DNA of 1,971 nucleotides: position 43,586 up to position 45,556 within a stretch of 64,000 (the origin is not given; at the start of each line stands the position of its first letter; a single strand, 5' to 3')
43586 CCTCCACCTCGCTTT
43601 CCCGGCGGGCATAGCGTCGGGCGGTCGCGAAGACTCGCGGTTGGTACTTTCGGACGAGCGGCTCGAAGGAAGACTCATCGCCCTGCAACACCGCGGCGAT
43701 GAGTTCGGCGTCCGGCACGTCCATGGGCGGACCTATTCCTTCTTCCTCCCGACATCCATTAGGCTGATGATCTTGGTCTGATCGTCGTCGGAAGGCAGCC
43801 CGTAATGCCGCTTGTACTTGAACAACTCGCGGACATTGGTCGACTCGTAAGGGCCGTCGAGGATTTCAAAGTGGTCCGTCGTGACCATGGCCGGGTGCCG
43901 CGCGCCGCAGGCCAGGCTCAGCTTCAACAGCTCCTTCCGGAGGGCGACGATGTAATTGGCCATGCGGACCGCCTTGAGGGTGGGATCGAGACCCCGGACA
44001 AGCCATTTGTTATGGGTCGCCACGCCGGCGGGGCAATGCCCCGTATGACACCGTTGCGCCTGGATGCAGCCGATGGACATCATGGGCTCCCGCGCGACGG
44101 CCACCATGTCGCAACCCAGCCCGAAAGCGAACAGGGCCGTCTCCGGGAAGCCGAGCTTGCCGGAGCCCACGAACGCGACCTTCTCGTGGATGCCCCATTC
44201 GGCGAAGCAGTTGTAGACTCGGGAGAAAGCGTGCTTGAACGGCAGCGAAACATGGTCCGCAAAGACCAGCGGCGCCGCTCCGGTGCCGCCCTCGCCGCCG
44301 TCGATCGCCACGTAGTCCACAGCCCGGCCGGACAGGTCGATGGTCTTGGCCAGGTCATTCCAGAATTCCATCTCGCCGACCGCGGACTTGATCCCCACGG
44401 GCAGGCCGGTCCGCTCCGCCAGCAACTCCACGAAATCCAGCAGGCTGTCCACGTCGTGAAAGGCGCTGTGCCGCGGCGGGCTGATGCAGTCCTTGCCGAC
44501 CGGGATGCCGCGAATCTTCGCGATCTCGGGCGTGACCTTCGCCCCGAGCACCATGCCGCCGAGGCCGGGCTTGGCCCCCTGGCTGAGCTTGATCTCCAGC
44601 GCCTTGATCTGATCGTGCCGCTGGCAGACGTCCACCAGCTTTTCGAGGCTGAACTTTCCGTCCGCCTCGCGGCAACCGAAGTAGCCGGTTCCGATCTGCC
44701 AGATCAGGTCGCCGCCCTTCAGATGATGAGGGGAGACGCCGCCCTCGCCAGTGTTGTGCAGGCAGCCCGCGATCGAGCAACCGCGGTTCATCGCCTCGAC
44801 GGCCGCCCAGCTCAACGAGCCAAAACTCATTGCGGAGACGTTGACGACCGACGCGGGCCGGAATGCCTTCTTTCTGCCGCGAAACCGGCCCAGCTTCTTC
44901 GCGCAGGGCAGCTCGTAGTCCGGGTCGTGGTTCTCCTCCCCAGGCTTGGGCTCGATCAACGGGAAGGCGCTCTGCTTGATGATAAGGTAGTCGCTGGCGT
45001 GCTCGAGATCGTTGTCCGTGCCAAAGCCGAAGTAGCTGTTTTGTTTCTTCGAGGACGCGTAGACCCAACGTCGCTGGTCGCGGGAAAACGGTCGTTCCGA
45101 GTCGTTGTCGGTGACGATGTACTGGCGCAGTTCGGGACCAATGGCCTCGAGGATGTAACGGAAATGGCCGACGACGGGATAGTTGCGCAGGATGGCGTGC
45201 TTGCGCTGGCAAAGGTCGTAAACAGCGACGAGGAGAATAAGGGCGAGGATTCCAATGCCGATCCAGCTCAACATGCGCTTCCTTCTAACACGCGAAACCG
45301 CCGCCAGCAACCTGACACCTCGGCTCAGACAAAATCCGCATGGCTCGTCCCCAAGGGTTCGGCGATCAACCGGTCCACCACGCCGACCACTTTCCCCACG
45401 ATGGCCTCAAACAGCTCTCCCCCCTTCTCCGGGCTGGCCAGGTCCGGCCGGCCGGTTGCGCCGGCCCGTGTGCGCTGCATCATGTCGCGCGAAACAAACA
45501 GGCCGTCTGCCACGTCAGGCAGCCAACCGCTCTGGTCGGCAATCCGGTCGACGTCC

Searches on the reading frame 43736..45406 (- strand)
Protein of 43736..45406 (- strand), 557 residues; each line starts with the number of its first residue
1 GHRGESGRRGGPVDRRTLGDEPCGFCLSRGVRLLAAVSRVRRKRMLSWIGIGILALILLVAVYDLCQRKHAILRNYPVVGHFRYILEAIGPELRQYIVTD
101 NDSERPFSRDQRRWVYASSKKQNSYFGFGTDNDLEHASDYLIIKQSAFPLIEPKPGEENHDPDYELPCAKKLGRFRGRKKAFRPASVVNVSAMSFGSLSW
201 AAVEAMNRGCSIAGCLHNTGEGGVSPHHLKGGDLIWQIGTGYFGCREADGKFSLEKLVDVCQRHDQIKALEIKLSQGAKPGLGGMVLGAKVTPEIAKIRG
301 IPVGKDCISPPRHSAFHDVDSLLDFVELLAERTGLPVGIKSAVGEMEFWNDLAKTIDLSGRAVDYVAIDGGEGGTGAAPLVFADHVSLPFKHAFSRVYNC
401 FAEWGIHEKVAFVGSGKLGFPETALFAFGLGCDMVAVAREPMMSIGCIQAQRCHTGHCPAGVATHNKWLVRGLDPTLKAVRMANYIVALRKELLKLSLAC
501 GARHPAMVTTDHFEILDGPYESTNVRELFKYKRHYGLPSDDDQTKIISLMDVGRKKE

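Call 31: search_protein_families(library=ncbifam, proteins=[window:43736-45406:-], max_evalue=0.00001)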
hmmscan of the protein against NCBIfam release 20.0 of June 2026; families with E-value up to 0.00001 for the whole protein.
window:43736-45406:- (557 aa): 1 family
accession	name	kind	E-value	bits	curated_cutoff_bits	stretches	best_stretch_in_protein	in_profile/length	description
NF008730.0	PRK11750.1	equivalog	1.4e-27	95.6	1047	1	190-496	863-1153/1490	glutamate synthase large subunit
